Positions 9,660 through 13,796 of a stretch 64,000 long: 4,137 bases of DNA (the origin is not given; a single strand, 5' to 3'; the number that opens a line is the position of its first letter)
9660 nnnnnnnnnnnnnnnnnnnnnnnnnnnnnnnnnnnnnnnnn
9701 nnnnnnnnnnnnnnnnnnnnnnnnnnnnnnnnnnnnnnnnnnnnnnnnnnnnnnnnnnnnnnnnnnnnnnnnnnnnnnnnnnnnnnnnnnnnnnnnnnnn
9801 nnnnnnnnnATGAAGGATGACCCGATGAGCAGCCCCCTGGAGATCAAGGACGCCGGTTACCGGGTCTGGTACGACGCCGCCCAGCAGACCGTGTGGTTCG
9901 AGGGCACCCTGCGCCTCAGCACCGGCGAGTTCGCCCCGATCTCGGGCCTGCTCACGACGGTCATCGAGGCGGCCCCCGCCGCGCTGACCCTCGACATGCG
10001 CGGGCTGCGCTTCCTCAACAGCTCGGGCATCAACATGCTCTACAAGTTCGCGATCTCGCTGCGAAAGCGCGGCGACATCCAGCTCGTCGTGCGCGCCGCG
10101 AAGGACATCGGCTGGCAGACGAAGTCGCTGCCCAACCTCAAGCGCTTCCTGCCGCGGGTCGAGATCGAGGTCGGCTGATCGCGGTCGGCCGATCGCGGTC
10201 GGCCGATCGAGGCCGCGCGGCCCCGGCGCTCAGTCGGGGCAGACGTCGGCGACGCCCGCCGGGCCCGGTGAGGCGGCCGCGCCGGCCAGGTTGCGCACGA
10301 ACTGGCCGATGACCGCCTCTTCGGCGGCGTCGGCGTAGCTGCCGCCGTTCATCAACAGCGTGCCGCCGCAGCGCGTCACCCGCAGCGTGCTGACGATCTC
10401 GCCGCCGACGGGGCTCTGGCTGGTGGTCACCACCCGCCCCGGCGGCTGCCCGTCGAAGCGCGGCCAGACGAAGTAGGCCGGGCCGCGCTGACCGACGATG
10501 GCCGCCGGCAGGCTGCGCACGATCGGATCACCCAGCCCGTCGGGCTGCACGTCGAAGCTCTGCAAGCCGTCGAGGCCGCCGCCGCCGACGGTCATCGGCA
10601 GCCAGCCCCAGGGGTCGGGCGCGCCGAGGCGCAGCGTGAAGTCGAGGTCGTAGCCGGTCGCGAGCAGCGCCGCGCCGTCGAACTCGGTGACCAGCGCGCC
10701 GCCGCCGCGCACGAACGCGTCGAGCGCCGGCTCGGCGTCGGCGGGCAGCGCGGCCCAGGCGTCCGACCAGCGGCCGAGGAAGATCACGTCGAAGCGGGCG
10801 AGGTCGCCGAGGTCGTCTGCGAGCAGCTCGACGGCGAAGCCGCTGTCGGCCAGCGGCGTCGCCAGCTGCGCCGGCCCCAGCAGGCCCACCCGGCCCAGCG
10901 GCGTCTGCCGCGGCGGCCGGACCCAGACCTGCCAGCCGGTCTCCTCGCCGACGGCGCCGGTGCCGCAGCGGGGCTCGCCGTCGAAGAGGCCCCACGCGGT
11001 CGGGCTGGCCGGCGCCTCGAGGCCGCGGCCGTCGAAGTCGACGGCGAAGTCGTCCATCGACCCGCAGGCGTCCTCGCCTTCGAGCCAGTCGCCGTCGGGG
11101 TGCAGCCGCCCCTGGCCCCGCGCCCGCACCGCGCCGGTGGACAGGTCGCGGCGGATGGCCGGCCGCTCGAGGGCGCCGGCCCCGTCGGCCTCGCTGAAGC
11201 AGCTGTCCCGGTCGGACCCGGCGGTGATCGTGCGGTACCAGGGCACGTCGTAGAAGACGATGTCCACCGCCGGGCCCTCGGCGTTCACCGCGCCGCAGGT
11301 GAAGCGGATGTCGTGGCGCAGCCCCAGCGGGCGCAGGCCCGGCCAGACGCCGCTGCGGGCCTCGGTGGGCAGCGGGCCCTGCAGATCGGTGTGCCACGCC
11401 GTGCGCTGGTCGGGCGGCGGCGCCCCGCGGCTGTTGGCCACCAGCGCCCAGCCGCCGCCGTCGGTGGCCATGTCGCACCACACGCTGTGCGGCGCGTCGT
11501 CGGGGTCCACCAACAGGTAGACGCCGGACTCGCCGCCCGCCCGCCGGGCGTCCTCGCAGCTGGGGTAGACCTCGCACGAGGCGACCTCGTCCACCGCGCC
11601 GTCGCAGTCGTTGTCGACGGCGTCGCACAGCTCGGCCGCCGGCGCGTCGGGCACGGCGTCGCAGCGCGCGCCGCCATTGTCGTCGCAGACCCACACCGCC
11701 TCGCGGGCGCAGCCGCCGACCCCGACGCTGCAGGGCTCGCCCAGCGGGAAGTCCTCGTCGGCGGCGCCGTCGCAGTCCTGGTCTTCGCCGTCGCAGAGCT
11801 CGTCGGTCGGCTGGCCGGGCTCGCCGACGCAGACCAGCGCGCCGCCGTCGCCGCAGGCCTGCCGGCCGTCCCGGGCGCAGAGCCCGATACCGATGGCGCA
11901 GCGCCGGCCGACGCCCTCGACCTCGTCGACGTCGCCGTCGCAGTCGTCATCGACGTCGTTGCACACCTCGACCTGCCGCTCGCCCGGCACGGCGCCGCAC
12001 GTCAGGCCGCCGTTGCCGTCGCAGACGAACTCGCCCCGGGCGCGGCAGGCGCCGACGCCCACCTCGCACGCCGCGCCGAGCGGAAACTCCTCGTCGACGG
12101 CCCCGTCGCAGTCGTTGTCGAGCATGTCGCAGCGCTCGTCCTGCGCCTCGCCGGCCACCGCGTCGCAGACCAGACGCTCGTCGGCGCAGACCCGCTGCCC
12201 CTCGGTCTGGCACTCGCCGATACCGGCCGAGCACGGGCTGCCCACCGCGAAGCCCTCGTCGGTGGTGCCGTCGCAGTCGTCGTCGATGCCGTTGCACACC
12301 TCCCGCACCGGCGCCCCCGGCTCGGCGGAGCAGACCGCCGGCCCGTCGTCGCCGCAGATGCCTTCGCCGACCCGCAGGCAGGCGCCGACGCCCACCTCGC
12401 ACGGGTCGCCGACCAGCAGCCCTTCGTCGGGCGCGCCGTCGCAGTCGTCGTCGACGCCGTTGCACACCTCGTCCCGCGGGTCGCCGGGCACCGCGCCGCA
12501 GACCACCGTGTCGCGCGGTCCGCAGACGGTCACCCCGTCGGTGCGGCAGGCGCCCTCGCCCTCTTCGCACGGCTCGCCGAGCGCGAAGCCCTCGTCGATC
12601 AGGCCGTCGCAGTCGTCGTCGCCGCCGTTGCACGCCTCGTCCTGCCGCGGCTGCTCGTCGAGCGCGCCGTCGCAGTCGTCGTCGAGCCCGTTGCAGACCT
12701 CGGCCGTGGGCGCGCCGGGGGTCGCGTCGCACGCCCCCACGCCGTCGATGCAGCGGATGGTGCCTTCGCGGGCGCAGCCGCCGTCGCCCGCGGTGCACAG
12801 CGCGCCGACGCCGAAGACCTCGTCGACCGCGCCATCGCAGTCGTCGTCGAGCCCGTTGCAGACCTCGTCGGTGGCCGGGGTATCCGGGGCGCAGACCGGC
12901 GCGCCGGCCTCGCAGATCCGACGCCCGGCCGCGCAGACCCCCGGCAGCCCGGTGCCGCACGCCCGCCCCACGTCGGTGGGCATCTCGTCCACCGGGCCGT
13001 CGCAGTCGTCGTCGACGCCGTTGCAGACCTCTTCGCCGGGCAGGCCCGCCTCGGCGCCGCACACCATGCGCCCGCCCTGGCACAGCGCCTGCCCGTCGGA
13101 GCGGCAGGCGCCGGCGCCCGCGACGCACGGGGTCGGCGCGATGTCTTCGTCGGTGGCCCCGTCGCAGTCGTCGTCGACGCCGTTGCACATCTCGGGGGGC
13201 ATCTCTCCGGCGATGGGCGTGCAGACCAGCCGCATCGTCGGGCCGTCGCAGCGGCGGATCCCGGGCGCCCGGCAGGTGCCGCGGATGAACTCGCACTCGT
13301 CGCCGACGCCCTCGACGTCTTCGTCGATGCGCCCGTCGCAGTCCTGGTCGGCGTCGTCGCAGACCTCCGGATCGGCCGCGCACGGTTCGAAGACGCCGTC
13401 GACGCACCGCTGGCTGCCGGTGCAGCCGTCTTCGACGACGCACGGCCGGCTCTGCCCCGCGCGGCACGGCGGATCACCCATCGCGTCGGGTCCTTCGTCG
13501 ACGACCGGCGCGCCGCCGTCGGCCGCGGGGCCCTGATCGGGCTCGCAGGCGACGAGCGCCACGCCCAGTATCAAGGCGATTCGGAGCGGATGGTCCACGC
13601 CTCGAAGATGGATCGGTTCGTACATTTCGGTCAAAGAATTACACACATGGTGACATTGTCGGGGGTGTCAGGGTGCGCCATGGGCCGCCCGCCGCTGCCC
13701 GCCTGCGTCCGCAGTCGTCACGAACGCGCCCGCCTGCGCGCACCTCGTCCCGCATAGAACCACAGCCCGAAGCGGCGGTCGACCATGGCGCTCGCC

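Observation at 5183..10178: SiaABC-like partner-switching operon lacking a diguanylate cyclase but carrying a STAS-methyltransferase fusion and a second kinase-like paralog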

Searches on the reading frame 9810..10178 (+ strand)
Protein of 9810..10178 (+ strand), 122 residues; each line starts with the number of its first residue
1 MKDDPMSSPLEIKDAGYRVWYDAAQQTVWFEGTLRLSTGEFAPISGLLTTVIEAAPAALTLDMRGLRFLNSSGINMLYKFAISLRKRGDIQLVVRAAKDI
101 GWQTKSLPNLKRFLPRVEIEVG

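Call 5: search_protein_families(library=pfam, max_evalue=0.1, proteins=[window:9810-10178:+])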
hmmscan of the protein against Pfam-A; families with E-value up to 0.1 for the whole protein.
window:9810-10178:+ (122 aa): 2 families
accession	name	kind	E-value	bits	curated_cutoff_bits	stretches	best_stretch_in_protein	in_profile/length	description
PF01740.26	STAS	-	0.00018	21.6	22.6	1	47-97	30-80/106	STAS domain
PF13466.11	STAS_2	-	0.0036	17.9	29.2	1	54-93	24-62/80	STAS domain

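Call 6: search_protein_families(library=ncbifam, max_evalue=0.1, proteins=[window:9810-10178:+])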
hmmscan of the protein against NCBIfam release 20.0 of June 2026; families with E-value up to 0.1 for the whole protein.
window:9810-10178:+ (122 aa): 2 families
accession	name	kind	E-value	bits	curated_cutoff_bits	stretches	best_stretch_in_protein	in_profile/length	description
NF047705.1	slr1659_superfam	superfamily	1.7e-37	128.1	100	1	11-118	2-110/111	slr1659 superfamily regulator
TIGR00377.1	ant_ant_sig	superfamily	0.0002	21.2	53.45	1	47-116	33-102/108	anti-sigma factor antagonist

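Call 30: search_solved_structures(query=window:9810-10178:+, max_evalue=10, show_alignments=2)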
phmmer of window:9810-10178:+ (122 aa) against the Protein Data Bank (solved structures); distinct sequences matched with E-value up to 10: 4.
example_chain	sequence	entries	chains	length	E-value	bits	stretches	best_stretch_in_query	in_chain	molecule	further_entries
8erw_A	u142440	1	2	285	0.01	19.3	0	66-104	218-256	C2HR4_8r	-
3oir_A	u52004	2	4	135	0.025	18.1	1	45-93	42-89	SULFATE TRANSPORTER SULFATE TRANSPORTER FAMILY PROTEIN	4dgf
7ch8_K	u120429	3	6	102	0.64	13.5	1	32-115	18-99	STAS domain-containing protein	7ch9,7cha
6z2i_A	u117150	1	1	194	6.4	10.3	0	83-105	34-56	de novo designed TIM barrel DeNovoTIM6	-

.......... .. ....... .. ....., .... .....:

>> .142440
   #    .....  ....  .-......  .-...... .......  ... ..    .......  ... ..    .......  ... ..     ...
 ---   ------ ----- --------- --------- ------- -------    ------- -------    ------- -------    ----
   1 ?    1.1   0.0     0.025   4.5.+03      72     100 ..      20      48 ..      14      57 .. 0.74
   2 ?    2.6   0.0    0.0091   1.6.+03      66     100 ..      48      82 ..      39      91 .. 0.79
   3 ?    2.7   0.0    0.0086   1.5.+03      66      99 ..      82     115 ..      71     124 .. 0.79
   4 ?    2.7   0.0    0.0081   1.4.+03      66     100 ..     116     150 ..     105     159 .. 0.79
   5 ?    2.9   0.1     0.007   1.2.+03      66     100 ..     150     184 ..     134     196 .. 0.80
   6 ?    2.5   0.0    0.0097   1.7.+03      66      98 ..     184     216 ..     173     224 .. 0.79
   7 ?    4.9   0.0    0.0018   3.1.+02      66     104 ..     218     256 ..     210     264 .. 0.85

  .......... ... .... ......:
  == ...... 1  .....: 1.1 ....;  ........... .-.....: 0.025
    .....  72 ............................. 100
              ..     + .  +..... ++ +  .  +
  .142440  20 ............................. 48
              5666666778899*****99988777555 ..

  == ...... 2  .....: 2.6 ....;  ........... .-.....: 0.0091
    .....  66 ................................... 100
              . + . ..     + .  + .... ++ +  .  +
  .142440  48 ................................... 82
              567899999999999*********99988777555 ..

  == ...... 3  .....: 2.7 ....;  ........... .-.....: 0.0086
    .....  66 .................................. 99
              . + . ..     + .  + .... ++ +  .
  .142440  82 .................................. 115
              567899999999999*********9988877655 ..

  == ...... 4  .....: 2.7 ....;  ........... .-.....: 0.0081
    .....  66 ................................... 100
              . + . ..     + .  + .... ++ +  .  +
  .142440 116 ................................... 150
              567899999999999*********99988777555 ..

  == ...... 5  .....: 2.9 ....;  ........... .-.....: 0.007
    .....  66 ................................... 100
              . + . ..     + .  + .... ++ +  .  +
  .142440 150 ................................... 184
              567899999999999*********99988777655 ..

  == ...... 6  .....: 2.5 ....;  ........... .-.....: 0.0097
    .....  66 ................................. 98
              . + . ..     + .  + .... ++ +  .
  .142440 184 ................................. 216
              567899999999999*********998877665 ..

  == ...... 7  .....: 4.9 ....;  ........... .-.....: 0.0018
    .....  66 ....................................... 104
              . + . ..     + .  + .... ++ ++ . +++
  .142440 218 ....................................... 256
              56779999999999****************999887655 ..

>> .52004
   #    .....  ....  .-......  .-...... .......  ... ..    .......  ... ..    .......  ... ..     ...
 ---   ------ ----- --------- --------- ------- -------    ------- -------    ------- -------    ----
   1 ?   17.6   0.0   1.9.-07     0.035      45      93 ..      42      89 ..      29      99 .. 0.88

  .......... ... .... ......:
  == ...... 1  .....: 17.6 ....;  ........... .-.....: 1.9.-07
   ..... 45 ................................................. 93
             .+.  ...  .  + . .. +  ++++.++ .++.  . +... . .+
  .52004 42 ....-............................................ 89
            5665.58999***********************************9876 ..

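Call 62: search_solved_structures(query=A6, max_evalue=1, show_alignments=3)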
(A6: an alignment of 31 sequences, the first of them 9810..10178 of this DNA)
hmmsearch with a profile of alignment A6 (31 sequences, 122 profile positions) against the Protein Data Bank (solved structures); distinct sequences matched with E-value up to 1: 28.
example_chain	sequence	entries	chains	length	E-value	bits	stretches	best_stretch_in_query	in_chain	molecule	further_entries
8ih8_A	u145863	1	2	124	0.032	17.5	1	42-97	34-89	Anti-sigma-F factor antagonist RsfB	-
3tcx_B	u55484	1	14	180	0.053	16.8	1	29-56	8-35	Integrin alpha-L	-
3bn3_A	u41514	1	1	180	0.055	16.8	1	29-56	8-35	Integrin alpha-L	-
3hi6_A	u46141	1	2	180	0.055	16.8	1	29-56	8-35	Integrin alpha-L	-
1t0p_A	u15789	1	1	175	0.058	16.7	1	29-56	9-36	Integrin alpha-L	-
3f74_A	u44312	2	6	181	0.06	16.7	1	29-55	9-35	Integrin alpha-L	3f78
3e2m_A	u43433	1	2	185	0.061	16.7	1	29-56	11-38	Integrin alpha-L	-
1dgq_A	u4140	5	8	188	0.061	16.6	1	29-56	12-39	LEUKOCYTE FUNCTION ASSOCIATED ANTIGEN-1 | Integrin alpha-L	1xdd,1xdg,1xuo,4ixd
1cqp_A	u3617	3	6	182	0.063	16.6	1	29-56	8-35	ANTIGEN CD11A (P180) | Integrin alpha-L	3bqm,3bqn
1th8_B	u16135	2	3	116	0.073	16.4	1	41-78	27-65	Anti-sigma F factor antagonist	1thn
3t6o_A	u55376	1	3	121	0.076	16.3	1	16-79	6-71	Sulfate transporter/antisigma-factor antagonist STAS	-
1auz_A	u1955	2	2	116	0.12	15.6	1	44-77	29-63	SPOIIAA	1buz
2ica_A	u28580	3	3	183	0.21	14.9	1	29-56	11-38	Integrin alpha-L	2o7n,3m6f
1mjn_A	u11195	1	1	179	0.21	14.9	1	29-56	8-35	Integrin alpha-L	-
1mq8_B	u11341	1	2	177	0.23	14.8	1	29-56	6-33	Integrin alpha-L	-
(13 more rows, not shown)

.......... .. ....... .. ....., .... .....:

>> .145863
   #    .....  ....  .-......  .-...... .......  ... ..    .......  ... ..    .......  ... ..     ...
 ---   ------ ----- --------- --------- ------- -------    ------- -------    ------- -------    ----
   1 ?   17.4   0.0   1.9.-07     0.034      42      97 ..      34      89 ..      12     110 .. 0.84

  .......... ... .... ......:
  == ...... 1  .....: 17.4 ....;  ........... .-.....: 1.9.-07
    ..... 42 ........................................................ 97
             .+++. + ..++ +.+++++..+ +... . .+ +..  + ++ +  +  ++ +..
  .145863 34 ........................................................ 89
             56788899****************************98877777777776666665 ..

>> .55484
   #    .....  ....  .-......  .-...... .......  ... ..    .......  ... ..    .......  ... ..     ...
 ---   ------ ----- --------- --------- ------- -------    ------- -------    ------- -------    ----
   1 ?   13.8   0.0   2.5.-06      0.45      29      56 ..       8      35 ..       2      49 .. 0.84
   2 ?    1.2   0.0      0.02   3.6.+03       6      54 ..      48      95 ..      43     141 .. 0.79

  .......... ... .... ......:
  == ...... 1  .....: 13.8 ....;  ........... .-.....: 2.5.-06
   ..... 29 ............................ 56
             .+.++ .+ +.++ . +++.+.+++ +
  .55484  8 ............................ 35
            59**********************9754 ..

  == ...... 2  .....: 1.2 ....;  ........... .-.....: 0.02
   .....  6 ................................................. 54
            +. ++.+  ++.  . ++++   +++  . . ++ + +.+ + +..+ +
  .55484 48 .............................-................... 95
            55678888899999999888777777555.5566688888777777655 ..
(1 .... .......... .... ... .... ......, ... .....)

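Call 86: search_protein_families(library=pfam, alignment_id=A6, max_evalue=1)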
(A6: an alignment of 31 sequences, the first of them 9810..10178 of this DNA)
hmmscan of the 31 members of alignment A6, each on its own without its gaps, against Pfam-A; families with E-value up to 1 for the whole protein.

A. member 1, window:9810-10178:+ (122 aa): 2 families
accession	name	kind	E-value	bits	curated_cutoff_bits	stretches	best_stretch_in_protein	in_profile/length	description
PF01740.26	STAS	-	0.00018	21.6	22.6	1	47-97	30-80/106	STAS domain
PF13466.11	STAS_2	-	0.0036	17.9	29.2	1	54-93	24-62/80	STAS domain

B. families by the number of members that match (of 31 scanned): 9 families
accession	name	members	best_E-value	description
PF01740.26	STAS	31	1.1e-05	STAS domain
PF13466.11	STAS_2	19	1e-05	STAS domain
PF09345.15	SiaC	18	0.0011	SiaC family regulatory phosphoprotein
PF15366.11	DUF4597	1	0.0063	Domain of unknown function (DUF4597)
PF24151.2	ArlX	1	0.027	ArlX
PF03362.18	Herpes_UL47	1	0.071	Herpesvirus UL47 protein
PF24345.1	PH_24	1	0.18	EVH1 domain-like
PF17467.7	E7R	1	0.19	Viral Protein E7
PF19187.6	HTH_PafC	1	0.23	PafC helix-turn-helix domain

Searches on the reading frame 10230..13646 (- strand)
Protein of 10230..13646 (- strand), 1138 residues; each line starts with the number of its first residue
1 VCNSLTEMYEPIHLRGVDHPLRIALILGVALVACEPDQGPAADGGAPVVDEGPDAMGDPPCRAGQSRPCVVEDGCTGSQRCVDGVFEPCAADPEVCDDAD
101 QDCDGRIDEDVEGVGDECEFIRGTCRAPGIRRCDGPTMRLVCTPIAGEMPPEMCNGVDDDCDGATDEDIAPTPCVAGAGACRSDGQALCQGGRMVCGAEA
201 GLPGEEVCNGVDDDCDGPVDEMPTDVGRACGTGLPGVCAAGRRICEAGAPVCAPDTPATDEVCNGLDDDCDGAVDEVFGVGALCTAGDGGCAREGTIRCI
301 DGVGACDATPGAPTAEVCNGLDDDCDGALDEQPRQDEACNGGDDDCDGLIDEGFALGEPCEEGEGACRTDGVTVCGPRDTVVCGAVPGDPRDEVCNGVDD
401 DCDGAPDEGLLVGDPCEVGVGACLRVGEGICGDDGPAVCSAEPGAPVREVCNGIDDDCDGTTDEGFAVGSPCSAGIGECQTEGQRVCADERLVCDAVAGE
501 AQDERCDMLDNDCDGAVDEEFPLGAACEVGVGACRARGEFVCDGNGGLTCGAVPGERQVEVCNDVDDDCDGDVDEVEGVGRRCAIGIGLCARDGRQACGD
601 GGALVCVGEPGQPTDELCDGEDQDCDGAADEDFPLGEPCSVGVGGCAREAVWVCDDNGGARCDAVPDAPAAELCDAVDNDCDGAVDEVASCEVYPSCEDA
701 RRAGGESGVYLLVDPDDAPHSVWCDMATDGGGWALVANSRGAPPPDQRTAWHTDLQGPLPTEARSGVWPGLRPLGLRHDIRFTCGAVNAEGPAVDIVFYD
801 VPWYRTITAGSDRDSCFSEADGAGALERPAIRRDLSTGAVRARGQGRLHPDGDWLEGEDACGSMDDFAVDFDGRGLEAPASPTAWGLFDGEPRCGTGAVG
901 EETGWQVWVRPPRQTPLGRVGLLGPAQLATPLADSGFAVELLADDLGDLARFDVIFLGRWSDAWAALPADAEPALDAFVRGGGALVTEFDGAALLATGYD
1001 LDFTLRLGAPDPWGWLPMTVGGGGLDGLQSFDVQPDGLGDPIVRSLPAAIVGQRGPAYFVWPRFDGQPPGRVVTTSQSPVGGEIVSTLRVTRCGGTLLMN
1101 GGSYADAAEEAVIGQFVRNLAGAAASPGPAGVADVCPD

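Call 5: search_protein_families(library=pfam, max_evalue=0.1, proteins=[window:10230-13646:-])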
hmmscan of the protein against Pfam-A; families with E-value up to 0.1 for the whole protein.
window:10230-13646:- (1138 aa): 2 families
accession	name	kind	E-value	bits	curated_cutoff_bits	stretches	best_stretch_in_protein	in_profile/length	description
PF11617.13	Cu-binding_MopE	-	1.4e-39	134.4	27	12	443-464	11-30/30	Putative metal-binding motif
PF00147.23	Fibrinogen_C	-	6.2e-05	23.4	22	1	696-738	4-48/221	Fibrinogen beta and gamma chains, C-terminal globular domain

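Call 6: search_protein_families(library=ncbifam, max_evalue=0.1, proteins=[window:10230-13646:-])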
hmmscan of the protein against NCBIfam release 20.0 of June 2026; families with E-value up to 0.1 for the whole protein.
window:10230-13646:- (1138 aa): 1 family
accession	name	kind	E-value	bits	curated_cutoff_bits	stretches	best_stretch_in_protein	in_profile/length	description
NF040941.1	GGGWT_bact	domain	4.9e-10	39.3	30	1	696-736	1-46/46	fibrinogen-like YCDxxxxGGGW domain-containing protein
